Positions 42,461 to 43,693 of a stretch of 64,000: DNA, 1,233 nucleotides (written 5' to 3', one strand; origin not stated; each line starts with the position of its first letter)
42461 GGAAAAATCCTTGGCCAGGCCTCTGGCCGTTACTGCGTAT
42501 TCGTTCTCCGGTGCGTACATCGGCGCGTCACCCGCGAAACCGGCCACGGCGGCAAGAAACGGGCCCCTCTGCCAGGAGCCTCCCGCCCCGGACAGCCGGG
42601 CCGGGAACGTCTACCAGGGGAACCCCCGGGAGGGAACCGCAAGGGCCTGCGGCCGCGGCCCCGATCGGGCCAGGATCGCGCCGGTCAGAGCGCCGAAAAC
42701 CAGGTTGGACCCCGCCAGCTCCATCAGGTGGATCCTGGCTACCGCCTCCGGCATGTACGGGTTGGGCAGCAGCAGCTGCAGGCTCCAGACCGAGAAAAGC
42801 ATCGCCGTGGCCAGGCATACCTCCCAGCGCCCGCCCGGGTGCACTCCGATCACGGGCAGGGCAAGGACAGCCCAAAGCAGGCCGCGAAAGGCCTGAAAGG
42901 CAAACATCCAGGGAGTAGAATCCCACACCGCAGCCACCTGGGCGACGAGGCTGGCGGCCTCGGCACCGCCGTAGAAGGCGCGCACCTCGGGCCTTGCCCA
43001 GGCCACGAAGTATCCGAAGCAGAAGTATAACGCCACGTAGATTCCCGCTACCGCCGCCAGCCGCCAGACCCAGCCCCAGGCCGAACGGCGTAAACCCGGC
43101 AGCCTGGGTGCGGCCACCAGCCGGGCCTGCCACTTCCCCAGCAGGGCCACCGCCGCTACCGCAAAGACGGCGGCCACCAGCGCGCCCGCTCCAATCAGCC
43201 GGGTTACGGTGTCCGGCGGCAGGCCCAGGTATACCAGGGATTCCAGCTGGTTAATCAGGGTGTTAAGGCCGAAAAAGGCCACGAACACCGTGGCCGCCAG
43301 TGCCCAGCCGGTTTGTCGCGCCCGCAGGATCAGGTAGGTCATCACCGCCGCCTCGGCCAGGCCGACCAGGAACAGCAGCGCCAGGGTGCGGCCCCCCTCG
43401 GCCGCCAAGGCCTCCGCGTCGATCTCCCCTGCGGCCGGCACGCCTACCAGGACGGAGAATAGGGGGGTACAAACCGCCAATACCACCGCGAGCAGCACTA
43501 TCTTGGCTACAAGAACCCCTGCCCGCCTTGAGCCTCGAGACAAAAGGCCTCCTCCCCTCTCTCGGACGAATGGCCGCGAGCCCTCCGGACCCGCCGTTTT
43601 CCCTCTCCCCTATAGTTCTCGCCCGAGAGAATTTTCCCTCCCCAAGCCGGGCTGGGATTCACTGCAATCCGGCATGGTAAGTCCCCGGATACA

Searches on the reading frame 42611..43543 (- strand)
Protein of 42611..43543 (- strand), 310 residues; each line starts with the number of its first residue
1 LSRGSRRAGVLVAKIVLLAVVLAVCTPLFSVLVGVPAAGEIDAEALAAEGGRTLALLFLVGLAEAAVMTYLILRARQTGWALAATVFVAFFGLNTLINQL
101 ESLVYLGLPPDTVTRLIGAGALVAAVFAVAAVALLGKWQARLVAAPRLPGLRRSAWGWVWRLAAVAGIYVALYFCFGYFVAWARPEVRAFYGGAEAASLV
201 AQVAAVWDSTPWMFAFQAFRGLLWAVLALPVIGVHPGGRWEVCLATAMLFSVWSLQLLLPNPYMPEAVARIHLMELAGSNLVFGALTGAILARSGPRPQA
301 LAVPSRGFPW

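Call 82: search_protein_families(library=pfam, proteins=[window:42611-43543:-], max_evalue=1)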
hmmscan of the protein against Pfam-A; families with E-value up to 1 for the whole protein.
window:42611-43543:- (310 aa): 1 family
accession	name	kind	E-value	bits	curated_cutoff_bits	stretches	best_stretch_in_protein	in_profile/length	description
PF08566.15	Pam17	-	0.16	12.3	25.4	1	69-136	23-85/165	Mitochondrial import protein Pam17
